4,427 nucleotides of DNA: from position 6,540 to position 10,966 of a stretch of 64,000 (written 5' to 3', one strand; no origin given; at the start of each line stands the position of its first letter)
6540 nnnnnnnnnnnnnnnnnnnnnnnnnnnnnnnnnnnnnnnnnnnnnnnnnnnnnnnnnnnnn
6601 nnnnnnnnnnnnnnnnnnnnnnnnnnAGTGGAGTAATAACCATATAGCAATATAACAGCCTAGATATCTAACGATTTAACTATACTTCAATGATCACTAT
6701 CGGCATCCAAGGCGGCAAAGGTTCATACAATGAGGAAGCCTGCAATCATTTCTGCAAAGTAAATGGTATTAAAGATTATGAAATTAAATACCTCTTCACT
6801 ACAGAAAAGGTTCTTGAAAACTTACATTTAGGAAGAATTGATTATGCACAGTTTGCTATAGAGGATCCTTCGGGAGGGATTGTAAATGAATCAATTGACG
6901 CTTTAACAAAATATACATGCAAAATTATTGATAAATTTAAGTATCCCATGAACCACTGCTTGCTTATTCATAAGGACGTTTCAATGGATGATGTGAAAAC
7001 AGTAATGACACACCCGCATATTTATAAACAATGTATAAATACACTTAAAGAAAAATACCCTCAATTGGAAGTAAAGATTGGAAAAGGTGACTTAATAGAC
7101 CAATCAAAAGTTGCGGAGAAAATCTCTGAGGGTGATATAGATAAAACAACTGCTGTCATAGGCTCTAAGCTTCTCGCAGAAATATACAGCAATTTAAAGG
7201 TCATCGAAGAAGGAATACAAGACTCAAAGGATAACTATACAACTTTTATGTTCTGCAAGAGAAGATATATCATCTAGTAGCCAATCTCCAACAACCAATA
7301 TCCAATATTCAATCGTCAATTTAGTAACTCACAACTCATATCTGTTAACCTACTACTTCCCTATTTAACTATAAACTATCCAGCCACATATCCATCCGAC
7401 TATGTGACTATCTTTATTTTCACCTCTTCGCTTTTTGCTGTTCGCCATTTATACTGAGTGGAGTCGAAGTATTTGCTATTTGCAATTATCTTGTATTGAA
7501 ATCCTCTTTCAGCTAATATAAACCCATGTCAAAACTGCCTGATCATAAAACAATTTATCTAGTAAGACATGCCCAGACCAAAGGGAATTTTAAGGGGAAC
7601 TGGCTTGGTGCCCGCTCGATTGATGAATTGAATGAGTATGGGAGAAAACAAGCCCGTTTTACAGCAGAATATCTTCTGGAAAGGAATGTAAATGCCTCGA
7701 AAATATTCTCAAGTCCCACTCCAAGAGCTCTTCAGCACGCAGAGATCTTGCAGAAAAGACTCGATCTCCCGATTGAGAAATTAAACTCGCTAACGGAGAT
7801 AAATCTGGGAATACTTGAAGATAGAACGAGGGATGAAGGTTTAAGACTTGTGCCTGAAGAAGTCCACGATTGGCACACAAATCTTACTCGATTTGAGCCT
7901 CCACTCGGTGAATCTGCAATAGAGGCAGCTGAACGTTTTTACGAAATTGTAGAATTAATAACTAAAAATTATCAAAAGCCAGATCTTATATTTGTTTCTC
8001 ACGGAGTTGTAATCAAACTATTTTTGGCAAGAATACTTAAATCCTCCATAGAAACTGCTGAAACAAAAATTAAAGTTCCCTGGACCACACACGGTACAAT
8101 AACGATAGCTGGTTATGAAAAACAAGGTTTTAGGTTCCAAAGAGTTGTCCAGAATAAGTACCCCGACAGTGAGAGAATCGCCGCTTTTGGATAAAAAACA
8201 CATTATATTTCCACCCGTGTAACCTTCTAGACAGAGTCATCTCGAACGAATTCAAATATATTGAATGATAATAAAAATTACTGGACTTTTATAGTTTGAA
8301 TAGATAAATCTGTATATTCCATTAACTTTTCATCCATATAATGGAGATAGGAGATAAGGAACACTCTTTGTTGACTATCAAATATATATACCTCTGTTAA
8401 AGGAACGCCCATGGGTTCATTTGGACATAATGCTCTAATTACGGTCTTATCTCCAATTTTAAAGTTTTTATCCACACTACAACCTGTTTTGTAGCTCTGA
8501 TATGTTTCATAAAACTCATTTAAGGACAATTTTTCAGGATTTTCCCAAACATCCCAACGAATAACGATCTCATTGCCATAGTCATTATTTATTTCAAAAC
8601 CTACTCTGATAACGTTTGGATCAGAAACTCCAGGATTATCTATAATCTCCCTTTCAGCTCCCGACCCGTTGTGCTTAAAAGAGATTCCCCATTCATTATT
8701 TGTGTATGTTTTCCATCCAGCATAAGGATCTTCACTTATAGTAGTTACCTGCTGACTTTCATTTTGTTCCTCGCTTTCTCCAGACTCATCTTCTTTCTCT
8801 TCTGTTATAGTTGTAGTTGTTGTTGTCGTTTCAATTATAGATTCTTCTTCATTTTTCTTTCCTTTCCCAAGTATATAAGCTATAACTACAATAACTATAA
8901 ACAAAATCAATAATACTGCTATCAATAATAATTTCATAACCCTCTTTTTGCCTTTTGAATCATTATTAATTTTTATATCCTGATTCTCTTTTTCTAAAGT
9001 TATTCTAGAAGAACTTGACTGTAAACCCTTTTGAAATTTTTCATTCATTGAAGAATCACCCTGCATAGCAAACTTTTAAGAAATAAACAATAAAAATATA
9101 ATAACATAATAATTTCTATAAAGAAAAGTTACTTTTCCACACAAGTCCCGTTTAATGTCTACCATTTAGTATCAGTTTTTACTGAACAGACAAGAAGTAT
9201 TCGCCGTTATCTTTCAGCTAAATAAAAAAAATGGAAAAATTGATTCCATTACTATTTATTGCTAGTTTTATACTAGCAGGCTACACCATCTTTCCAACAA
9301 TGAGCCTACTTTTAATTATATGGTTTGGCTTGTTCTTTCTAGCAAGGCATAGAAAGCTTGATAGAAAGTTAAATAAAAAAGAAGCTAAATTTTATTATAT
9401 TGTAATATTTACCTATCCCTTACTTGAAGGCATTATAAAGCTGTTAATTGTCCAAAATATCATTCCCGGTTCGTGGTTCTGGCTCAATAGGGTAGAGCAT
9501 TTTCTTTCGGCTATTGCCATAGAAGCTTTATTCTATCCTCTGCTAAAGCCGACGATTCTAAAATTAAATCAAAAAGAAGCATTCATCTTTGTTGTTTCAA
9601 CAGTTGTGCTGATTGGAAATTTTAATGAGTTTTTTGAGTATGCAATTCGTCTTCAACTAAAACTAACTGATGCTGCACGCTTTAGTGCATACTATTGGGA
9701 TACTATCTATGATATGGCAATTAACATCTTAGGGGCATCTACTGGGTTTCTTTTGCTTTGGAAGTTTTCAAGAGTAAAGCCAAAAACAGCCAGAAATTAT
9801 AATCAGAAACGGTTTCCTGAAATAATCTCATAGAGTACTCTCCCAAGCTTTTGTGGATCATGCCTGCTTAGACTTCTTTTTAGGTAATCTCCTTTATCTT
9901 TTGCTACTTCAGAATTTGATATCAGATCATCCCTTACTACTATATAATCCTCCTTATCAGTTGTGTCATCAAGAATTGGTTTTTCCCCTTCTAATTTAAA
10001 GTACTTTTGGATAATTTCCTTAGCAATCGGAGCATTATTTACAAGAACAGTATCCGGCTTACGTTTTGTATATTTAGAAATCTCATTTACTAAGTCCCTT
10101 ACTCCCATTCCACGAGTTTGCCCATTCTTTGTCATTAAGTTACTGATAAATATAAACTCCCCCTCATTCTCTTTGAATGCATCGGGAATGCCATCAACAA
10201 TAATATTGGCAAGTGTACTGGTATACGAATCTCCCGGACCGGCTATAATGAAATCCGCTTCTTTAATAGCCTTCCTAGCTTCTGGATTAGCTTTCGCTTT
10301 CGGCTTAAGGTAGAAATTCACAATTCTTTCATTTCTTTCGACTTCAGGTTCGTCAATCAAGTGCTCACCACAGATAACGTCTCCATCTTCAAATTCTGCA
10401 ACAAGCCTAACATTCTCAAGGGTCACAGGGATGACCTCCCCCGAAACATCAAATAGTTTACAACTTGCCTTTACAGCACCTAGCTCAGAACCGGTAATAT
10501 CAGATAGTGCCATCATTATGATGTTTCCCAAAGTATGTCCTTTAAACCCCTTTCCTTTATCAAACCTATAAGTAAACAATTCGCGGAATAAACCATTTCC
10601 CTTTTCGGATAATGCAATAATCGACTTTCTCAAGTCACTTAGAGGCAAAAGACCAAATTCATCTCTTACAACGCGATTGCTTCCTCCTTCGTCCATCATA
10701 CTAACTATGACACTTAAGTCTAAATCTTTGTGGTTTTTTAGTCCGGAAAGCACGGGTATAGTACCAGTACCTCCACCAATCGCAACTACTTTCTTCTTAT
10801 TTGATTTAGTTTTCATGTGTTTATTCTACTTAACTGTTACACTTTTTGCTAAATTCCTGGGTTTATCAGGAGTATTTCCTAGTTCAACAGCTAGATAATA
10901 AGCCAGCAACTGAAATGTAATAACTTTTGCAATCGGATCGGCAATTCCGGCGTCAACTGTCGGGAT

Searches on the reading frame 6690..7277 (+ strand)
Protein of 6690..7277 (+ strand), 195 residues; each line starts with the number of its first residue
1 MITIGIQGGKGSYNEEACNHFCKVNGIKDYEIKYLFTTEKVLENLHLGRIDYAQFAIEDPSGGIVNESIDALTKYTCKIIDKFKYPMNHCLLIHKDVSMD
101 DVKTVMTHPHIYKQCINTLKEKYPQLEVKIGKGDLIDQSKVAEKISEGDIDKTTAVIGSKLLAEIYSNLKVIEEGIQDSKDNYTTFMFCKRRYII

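Call 53: search_protein_families(library=pfam, proteins=[window:6690-7277:+], max_evalue=0.001)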
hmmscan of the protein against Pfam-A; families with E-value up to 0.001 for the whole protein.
window:6690-7277:+ (195 aa): 1 family
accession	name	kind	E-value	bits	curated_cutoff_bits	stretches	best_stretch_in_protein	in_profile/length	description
PF00800.23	PDT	-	1.2e-36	126.6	25.2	1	4-191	1-178/181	Prephenate dehydratase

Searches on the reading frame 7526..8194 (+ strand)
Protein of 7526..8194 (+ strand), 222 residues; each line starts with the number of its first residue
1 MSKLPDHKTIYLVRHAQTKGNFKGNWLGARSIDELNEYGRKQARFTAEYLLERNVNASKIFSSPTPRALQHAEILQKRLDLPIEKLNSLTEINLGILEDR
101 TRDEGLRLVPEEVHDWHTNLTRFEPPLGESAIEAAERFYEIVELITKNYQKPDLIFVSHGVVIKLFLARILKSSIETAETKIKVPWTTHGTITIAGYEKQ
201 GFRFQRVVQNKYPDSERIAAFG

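Call 53: search_protein_families(library=pfam, proteins=[window:7526-8194:+], max_evalue=0.001)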
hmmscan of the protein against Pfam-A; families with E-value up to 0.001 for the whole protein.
window:7526-8194:+ (222 aa): 1 family
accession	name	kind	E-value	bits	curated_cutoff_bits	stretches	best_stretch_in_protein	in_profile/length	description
PF00300.27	His_Phos_1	-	1.1e-38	133.3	21.7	1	10-208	1-192/194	Histidine phosphatase superfamily (branch 1)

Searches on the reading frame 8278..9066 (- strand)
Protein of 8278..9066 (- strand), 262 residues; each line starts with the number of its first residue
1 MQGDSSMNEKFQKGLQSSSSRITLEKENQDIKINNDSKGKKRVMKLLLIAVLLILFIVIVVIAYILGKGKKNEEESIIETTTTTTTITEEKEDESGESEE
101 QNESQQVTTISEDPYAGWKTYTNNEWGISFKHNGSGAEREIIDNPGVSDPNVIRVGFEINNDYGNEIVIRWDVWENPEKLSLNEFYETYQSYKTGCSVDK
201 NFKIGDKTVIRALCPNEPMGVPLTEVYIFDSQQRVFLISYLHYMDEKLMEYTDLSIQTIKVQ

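Call 53: search_protein_families(library=pfam, proteins=[window:8278-9066:-], max_evalue=0.001)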
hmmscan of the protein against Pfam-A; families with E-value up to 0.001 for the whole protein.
window:8278-9066:- (262 aa): 2 families
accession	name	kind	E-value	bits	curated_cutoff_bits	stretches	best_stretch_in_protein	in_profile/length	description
PF00558.24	Vpu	-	7.5e-05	22.9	24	1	46-104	7-63/81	Vpu protein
PF13965.12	SID-1_RNA_chan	-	0.0007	18.7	28.7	1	18-113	91-185/594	dsRNA-gated channel SID-1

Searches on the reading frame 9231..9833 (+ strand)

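Call 53: search_protein_families(library=pfam, proteins=[window:9231-9833:+], max_evalue=0.001)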
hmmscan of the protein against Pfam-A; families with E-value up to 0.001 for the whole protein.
window:9231-9833:+ (200 aa): 1 family
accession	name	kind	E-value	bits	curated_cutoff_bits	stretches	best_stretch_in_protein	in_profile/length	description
PF09997.14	DUF2238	-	9.1e-05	22.8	26.4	1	87-164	61-139/140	Predicted membrane protein (DUF2238)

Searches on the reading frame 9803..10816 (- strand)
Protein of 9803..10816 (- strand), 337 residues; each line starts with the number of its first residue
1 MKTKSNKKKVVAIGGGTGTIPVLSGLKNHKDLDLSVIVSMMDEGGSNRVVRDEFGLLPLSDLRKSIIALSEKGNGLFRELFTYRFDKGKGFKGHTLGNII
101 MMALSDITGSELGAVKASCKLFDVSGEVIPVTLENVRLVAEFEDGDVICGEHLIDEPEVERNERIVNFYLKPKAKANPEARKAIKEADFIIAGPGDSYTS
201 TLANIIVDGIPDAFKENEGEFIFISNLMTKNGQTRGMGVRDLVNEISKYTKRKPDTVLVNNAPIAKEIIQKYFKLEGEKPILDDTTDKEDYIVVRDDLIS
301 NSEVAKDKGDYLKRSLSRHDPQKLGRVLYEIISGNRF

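Call 53: search_protein_families(library=pfam, proteins=[window:9803-10816:-], max_evalue=0.001)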
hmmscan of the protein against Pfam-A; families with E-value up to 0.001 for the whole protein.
window:9803-10816:- (337 aa): 1 family
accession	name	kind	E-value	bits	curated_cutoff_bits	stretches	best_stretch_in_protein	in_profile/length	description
PF01933.23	CofD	-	3.3e-72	243.5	30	1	10-297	1-288/290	2-phospho-L-lactate transferase CofD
